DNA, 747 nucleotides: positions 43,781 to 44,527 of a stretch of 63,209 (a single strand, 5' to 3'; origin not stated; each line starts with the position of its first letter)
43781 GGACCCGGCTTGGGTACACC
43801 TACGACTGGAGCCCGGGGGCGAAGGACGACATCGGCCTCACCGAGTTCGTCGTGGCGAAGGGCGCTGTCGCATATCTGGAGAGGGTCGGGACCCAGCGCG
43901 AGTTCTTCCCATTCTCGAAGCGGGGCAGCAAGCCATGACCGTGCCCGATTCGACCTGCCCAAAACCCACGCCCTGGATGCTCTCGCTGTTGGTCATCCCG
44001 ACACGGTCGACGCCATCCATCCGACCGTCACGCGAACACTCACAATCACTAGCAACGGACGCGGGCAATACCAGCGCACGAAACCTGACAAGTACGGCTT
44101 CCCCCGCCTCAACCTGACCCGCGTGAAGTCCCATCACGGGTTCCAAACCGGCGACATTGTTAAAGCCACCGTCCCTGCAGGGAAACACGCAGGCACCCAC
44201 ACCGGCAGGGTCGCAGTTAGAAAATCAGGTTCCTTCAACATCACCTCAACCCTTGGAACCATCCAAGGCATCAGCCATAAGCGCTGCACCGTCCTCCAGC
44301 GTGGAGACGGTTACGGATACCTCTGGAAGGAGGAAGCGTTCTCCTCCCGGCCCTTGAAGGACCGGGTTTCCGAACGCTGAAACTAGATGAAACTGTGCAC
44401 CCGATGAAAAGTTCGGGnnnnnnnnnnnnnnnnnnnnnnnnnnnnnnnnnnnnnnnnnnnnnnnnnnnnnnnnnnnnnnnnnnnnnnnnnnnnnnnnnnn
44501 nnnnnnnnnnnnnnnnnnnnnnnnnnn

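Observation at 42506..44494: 1.77-kb foreign islet inserted into the 3' end of the ripC-like hydrolase gene, flanked by 108-bp direct repeats that rebuild the gene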

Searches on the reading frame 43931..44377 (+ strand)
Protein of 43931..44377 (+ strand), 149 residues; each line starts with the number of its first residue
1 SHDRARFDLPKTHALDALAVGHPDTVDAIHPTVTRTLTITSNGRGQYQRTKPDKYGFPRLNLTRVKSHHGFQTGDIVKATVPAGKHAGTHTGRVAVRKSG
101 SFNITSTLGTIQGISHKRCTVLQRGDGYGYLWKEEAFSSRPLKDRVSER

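Call 8: search_solved_structures(query=window:43931-44377:+, max_evalue=1, show_alignments=3)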
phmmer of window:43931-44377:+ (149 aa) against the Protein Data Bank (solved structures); distinct sequences matched with E-value up to 1: 0.

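Call 9: search_protein_families(library=ncbifam, proteins=[window:43931-44377:+], max_evalue=1)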
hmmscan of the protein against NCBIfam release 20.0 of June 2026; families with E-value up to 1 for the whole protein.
window:43931-44377:+ (149 aa): 0 families

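Call 10: find_homologous_proteins(query=window:43946-44377:+)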
Query seq(144 aa) (144 aa): 323 proteins with E <= 0.001 among 338 candidates; the best 120 are listed.
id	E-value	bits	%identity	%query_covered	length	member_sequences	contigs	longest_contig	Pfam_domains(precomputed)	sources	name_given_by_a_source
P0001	3.5e-48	181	98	59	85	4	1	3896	-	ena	-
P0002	9.9e-47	177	63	91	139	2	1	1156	-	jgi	jgi:hypothetical protein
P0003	3.4e-42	162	63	88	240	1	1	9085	PF01844.30,PF14279.13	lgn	-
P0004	2.7e-41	159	62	87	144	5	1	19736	-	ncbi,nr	ncbi:MAG: HNH endonuclease, partial [Pseudomonadota bacterium]|nr:HNH endonuclease [Pseudomonadota b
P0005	4.1e-41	158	62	87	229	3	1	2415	-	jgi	-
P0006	1.2e-40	157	62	87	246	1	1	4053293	-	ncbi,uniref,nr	ncbi:hypothetical protein [Marinobacterium iners]|uniref:hypothetical protein n=1 Tax=Marinobacteriu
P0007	2.9e-40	156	61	87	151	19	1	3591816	-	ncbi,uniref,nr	ncbi:hypothetical protein [Vreelandella aquamarina]|uniref:HNH endonuclease n=1 Tax=Vreelandella aqu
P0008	8.5e-40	154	56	99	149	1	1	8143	-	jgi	jgi:hypothetical protein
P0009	2.2e-39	153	59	90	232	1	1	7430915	-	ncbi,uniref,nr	ncbi:hypothetical protein [Nocardiopsis sp. Huas11]|uniref:hypothetical protein n=1 Tax=Nocardiopsis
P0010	2.5e-39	153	57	92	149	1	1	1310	-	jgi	jgi:hypothetical protein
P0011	3.2e-39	152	62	87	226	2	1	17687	-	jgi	-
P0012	6.4e-39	151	61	87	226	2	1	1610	PF13395.13,PF01844.30,PF14279.13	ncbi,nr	ncbi:MAG TPA: HNH endonuclease, partial [Halomonas sp.]|nr:HNH endonuclease [Halomonas sp.]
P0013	6.6e-39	151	57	93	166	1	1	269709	-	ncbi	-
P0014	2.0e-38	150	61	87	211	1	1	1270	-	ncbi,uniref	ncbi:hypothetical protein GALL_521810 [mine drainage metagenome]|uniref:HNH endonuclease n=1 Tax=min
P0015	2.6e-38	149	58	91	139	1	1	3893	-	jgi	-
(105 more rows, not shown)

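Call 22: find_encoding_contigs(protein=P0001, flank=6000, max_places=6)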
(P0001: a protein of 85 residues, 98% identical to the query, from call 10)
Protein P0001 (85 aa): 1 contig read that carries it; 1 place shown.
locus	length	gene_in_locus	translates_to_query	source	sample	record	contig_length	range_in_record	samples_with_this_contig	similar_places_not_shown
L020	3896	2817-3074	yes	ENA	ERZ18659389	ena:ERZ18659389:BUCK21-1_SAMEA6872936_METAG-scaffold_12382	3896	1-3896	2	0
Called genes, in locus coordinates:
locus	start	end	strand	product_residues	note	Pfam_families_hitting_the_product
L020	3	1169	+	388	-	?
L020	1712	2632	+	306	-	-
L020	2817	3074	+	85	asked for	-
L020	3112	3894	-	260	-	?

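Call 31: search_protein_families(library=phrogs, proteins=[window:43940-44377:+], max_evalue=1)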
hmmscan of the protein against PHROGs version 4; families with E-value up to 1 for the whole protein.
window:43940-44377:+ (146 aa): 1 family
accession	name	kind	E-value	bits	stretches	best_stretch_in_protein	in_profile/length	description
phrog_2214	-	DNA, RNA and nucleotide metabolism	5.1e-18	66.4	1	4-128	307-428/429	HNH endonuclease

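Call 38: search_dna_similar(query=window:43940-44377:+, collection=plasmids, mode=protein, max_rows=25)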
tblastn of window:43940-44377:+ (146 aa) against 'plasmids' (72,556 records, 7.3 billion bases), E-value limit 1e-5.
Records with a match: 60; places in all: 84; records where one place covers at least 80% of the query: 54.
Best place of each record, by identity: <60% 60.
By first word of the organism name: Nostoc 11; Pseudomonas 6; Cupriavidus 4; Trichormus 4; Vibrio 3; Polaromonas 2; Campylobacter 2; Clostridioides 2; Tolypothrix 2; Deinococcus 2; and 22 more.
By predicted mobility (MOB-suite, as given by PLSDB): non-mobilizable 29; conjugative 23; mobilizable 8.
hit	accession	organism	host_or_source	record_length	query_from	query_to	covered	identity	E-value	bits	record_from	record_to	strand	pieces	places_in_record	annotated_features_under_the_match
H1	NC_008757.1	Polaromonas naphthalenivorans CJ2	-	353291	1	129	88%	59.7%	5e-44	160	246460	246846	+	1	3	iscB: RNA-guided endonuclease IscB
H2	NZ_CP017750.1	Cupriavidus sp. USMAA2-4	cell culture,Sungai Pinang, Penang, ...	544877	1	127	87%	59.8%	4e-40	149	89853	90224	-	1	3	none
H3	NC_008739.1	Marinobacter nauticus VT8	-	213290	1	127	87%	59.8%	7e-40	148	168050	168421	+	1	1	hypothetical protein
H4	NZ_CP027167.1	Pseudomonas paraeruginosa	-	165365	6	127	84%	59.8%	2e-37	142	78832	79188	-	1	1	iscB: RNA-guided endonuclease IscB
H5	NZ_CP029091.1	Pseudomonas paraeruginosa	-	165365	6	127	84%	59.8%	2e-37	142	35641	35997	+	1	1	iscB: RNA-guided endonuclease IscB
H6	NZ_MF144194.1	Pseudomonas aeruginosa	-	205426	6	127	84%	59.8%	2e-37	141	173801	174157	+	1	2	iscB: RNA-guided endonuclease IscB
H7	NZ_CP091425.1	Methylobacter sp. YRD-M1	isolate,wetland soil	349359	1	127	87%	57.5%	5e-38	143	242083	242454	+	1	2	iscB: RNA-guided endonuclease IscB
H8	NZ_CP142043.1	Pseudomonas veronii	cell culture,ground water from aniline ...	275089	1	127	87%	57.5%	2e-37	142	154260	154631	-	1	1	iscB: RNA-guided endonuclease IscB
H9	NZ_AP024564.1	Allochromatium tepidum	-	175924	1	127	87%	57.5%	6e-37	140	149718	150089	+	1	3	iscB: RNA-guided endonuclease IscB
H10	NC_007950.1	Polaromonas sp. JS666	-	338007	1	129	88%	56.4%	1e-35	136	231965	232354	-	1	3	iscB: RNA-guided endonuclease IscB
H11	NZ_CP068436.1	Cupriavidus necator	heavy metal containmented soil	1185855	1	127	87%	57.0%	7e-38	142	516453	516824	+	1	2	none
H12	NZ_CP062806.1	Cupriavidus basilensis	Cell culture,Sediment of a freshwater ...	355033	1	127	87%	56.7%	1e-39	147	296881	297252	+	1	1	iscB: RNA-guided endonuclease IscB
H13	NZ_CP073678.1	Cupriavidus sp. KK10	Isolate,A bacterial consortium from ...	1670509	1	127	87%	55.1%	2e-36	138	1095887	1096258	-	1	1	none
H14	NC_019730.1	Oscillatoria nigro-viridis PCC 7112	-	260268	1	127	87%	52.8%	2e-31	124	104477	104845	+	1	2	iscB: RNA-guided endonuclease IscB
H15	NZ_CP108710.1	Streptomyces canus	-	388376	1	127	87%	52.8%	2e-30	121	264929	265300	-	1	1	iscB: RNA-guided endonuclease IscB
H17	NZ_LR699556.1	Paraburkholderia dioscoreae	-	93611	1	127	87%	52.0%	2e-31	124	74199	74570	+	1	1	iscB: RNA-guided endonuclease IscB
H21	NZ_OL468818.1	Pseudomonas aeruginosa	-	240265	1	127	87%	50.4%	4e-32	126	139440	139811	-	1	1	iscB: RNA-guided endonuclease IscB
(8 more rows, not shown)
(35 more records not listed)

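Call 39: find_encoding_contigs(protein=P0003, flank=3000, max_places=4)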
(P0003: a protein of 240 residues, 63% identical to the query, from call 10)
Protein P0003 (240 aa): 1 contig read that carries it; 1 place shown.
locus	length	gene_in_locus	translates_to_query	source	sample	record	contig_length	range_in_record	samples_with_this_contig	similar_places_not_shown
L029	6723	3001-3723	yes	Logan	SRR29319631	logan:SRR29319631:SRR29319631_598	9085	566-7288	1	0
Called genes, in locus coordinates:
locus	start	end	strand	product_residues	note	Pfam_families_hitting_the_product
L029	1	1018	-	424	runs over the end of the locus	PF05977:MFS_3, PF07690:MFS_1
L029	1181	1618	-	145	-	PF01047:MarR, PF12802:MarR_2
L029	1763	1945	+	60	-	-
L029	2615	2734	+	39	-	-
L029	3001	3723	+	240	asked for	PF01844:HNH, PF14279:HNH_5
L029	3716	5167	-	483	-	PF00860:Xan_ur_permease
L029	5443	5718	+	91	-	PF10745:DUF2530 (weak)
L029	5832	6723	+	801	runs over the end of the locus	PF00122:E1-E2_ATPase, PF00702:Hydrolase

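Call 40: get_annotated_region(hit=H1, flank=2500)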
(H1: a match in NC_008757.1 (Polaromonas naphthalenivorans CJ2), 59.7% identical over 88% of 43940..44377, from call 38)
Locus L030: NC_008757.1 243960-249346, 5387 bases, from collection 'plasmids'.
description: Polaromonas naphthalenivorans CJ2 plasmid pPNAP01, complete sequence
organism: Polaromonas naphthalenivorans CJ2 (NCBI taxid 365044)
taxonomy: Bacteria; Pseudomonadota; Betaproteobacteria; Burkholderiales; Comamonadaceae; Polaromonas; Polaromonas naphthalenivorans; Polaromonas naphthalenivorans CJ2
host: -; source: -; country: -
typing (MOB-suite, as given by PLSDB): conjugative; replicon IncP; relaxase MOBH; mating-pair formation MPF_T
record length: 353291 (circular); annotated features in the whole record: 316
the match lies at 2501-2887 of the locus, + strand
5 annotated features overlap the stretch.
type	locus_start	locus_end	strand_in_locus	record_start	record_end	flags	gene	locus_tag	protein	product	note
CDS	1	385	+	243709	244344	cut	-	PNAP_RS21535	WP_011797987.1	DUF4400 domain-containing protein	-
CDS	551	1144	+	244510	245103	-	-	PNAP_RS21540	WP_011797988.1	type 4 pilus major pilin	-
CDS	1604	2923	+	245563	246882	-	iscB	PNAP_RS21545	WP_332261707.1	RNA-guided endonuclease IscB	-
CDS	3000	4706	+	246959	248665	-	-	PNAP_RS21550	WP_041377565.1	prepilin-type N-terminal cleavage/methylation domain-containing protein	-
CDS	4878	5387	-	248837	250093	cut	-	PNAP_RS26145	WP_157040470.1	hypothetical protein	-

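Call 54: get_annotated_region(hit=H3, flank=400)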
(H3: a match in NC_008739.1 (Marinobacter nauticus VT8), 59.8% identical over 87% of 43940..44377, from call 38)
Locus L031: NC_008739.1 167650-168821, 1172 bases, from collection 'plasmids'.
description: Marinobacter nauticus VT8 plasmid pMAQU02, complete sequence
organism: Marinobacter nauticus VT8 (NCBI taxid 351348)
taxonomy: Bacteria; Pseudomonadota; Gammaproteobacteria; Pseudomonadales; Marinobacteraceae; Marinobacter; Marinobacter nauticus; Marinobacter nauticus VT8
host: -; source: -; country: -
typing (MOB-suite, as given by PLSDB): conjugative; replicon rep_cluster_255; relaxase MOBH; mating-pair formation MPF_G
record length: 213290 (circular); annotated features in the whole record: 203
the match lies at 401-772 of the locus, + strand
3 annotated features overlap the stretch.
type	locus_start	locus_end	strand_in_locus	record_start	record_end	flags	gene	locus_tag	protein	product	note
CDS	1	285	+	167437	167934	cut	iscB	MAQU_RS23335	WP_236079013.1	RNA-guided endonuclease IscB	-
CDS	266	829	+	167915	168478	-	-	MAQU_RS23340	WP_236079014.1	hypothetical protein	-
CDS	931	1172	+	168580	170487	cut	-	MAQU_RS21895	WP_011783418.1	site-specific DNA-methyltransferase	GO:0006306 - DNA methylation [Evidence IEA]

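Call 55: get_annotated_region(hit=H7, flank=400)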
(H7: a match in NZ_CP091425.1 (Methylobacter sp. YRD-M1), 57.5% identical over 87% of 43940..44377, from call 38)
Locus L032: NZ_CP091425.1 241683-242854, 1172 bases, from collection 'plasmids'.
description: Methylobacter sp. YRD-M1 plasmid unnamed1, complete sequence
organism: Methylobacter sp. YRD-M1 (NCBI taxid 2911520)
taxonomy: Bacteria; Pseudomonadota; Gammaproteobacteria; Methylococcales; Methylococcaceae; Methylobacter; Methylobacter sp. YRD-M1
host: -; source: isolate,wetland soil; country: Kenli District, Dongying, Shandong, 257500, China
typing (MOB-suite, as given by PLSDB): non-mobilizable
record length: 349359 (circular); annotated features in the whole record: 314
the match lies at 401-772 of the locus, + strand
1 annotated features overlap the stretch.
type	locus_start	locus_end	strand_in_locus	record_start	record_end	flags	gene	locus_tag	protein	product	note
CDS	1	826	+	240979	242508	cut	iscB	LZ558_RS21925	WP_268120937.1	RNA-guided endonuclease IscB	-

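Call 56: get_annotated_region(hit=H12, flank=400)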
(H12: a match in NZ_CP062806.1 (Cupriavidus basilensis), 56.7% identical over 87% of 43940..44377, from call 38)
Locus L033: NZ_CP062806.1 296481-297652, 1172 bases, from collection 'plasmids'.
description: Cupriavidus basilensis strain DSM 11853 plasmid pRK1-2, complete sequence
organism: Cupriavidus basilensis (NCBI taxid 68895)
taxonomy: Bacteria; Pseudomonadota; Betaproteobacteria; Burkholderiales; Burkholderiaceae; Cupriavidus; Cupriavidus basilensis
host: -; source: Cell culture,Sediment of a freshwater pond enriched in a fixed-bed reactor with 2,6-dichlorophenol as sole ...; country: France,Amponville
typing (MOB-suite, as given by PLSDB): non-mobilizable
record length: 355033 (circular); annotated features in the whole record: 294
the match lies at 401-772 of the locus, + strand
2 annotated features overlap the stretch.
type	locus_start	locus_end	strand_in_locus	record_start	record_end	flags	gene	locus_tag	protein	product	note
CDS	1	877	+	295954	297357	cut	iscB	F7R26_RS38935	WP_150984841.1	RNA-guided endonuclease IscB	-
CDS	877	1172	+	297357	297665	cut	-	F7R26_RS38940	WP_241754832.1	hypothetical protein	-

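Call 57: get_annotated_region(hit=H15, flank=400)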
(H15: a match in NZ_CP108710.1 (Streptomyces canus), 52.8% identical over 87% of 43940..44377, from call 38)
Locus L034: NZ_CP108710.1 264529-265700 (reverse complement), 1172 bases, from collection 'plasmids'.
description: Streptomyces canus strain NBC_01002 plasmid unnamed1, complete sequence
organism: Streptomyces canus (NCBI taxid 58343)
taxonomy: Bacteria; Actinomycetota; Actinomycetes; Kitasatosporales; Streptomycetaceae; Streptomyces; Streptomyces canus
host: -; source: -; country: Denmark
typing (MOB-suite, as given by PLSDB): non-mobilizable; replicon rep_cluster_1915,rep_cluster_43
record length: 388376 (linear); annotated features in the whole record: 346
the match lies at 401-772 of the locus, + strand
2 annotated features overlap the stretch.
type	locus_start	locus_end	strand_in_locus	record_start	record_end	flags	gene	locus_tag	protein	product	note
CDS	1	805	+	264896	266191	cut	iscB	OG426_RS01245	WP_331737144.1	RNA-guided endonuclease IscB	-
CDS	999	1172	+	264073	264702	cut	-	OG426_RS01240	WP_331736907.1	hypothetical protein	-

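Call 58: get_annotated_region(hit=H4, flank=400)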
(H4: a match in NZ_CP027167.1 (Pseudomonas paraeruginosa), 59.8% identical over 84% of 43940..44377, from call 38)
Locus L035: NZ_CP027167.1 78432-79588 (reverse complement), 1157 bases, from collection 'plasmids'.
description: Pseudomonas paraeruginosa strain AR_0356 plasmid unnamed3, complete sequence
organism: Pseudomonas paraeruginosa (NCBI taxid 2994495)
taxonomy: Bacteria; Pseudomonadota; Gammaproteobacteria; Pseudomonadales; Pseudomonadaceae; Pseudomonas; Pseudomonas paraeruginosa
host: -; source: -; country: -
typing (MOB-suite, as given by PLSDB): conjugative; replicon IncP; relaxase MOBH; mating-pair formation MPF_F
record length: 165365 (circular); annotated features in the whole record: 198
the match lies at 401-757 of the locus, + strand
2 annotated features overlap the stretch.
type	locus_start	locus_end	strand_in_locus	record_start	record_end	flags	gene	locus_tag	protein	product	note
CDS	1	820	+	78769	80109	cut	iscB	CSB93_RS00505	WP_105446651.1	RNA-guided endonuclease IscB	-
CDS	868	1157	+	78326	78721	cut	-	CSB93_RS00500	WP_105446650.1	hypothetical protein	-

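Call 82: get_annotated_region(hit=H8, flank=300)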
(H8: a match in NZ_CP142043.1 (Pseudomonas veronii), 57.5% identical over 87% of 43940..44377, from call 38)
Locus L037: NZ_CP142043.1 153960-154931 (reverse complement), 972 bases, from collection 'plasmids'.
description: Pseudomonas veronii strain T1 plasmid unnamed2, complete sequence
organism: Pseudomonas veronii (NCBI taxid 76761)
taxonomy: Bacteria; Pseudomonadota; Gammaproteobacteria; Pseudomonadales; Pseudomonadaceae; Pseudomonas; Pseudomonas veronii
host: -; source: cell culture,ground water from aniline contaminated site in Jilin, China; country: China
typing (MOB-suite, as given by PLSDB): conjugative; replicon IncP; relaxase MOBH; mating-pair formation MPF_F
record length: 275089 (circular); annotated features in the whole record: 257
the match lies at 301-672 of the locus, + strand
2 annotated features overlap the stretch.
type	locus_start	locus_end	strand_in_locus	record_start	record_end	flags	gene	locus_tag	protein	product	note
CDS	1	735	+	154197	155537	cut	iscB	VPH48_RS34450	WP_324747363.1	RNA-guided endonuclease IscB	-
CDS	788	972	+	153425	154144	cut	-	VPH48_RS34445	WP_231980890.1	nuclease-related domain-containing protein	-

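Call 83: get_annotated_region(hit=H9, flank=300)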
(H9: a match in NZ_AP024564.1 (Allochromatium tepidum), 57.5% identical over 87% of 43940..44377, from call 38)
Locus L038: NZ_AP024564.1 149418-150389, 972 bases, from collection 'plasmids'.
description: Allochromatium tepidum strain NZ plasmid pAt1, complete sequence
organism: Allochromatium tepidum (NCBI taxid 553982)
taxonomy: Bacteria; Pseudomonadota; Gammaproteobacteria; Chromatiales; Chromatiaceae; Allochromatium; Allochromatium tepidum
host: -; source: -; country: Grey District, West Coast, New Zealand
typing (MOB-suite, as given by PLSDB): non-mobilizable
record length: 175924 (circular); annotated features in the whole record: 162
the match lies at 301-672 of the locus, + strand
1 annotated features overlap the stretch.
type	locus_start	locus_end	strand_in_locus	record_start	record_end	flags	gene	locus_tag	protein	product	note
CDS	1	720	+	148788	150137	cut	iscB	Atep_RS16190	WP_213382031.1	RNA-guided endonuclease IscB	-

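Call 84: get_annotated_region(hit=H10, flank=300)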
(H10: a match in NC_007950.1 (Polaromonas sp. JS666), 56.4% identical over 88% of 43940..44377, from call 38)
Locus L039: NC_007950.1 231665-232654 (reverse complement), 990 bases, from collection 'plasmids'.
description: Polaromonas sp. JS666 plasmid 2, complete sequence
organism: Polaromonas sp. JS666 (NCBI taxid 296591)
taxonomy: Bacteria; Pseudomonadota; Betaproteobacteria; Burkholderiales; Comamonadaceae; Polaromonas; Polaromonas sp. JS666
host: -; source: -; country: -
typing (MOB-suite, as given by PLSDB): conjugative; replicon rep_cluster_7; relaxase MOBH; mating-pair formation MPF_T
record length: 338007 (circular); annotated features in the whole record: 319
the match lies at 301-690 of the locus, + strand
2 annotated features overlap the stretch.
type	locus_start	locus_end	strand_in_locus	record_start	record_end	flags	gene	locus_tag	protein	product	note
CDS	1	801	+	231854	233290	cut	iscB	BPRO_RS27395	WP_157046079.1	RNA-guided endonuclease IscB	-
CDS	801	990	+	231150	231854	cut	-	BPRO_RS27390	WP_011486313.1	OmpW family outer membrane protein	-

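Call 85: get_annotated_region(hit=H17, flank=300)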
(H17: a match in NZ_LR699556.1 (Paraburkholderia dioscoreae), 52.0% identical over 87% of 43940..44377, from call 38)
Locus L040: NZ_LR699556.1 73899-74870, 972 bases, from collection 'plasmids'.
description: Paraburkholderia dioscoreae strain Msb3 plasmid pII
organism: Paraburkholderia dioscoreae (NCBI taxid 2604047)
taxonomy: Bacteria; Pseudomonadota; Betaproteobacteria; Burkholderiales; Burkholderiaceae; Paraburkholderia; Paraburkholderia dioscoreae
host: -; source: -; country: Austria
typing (MOB-suite, as given by PLSDB): non-mobilizable
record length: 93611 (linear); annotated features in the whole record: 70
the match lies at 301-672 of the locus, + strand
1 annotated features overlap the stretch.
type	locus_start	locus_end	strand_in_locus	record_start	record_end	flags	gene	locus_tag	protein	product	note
CDS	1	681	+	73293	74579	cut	iscB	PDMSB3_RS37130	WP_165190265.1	RNA-guided endonuclease IscB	-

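Call 86: get_annotated_region(hit=H21, flank=300)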
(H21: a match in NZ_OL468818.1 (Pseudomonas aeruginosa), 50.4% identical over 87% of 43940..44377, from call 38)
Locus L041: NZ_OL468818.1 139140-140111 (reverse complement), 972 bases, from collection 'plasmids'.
description: Pseudomonas aeruginosa strain S810 plasmid pS810b, complete sequence
organism: Pseudomonas aeruginosa (NCBI taxid 287)
taxonomy: Bacteria; Pseudomonadota; Gammaproteobacteria; Pseudomonadales; Pseudomonadaceae; Pseudomonas; Pseudomonas aeruginosa
host: -; source: -; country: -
typing (MOB-suite, as given by PLSDB): conjugative; replicon IncP,rep_cluster_1088; relaxase MOBH; mating-pair formation MPF_F
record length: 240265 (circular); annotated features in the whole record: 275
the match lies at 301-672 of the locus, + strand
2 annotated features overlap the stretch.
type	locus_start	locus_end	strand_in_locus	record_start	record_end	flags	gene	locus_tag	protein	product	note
CDS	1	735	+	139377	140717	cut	iscB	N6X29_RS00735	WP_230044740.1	RNA-guided endonuclease IscB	-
CDS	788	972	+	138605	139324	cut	-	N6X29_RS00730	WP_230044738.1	nuclease-related domain-containing protein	-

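Call 87: get_annotated_region(hit=H2, flank=300)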
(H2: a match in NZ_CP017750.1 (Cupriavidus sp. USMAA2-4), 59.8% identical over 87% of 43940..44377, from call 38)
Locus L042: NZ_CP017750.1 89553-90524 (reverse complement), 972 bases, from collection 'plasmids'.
description: Cupriavidus sp. USMAA2-4 isolate pure plasmid unnamed1, complete sequence
organism: Cupriavidus sp. USMAA2-4 (NCBI taxid 876364)
taxonomy: Bacteria; Pseudomonadota; Betaproteobacteria; Burkholderiales; Burkholderiaceae; Cupriavidus; Cupriavidus sp. USMAA2-4
host: -; source: cell culture,Sungai Pinang, Penang, Malaysia; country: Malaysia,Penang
typing (MOB-suite, as given by PLSDB): mobilizable; relaxase MOBP
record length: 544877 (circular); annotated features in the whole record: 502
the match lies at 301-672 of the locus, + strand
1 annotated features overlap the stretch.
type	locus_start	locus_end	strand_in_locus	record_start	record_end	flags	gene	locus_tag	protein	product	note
CDS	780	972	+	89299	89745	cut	-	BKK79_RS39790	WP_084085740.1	hypothetical protein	-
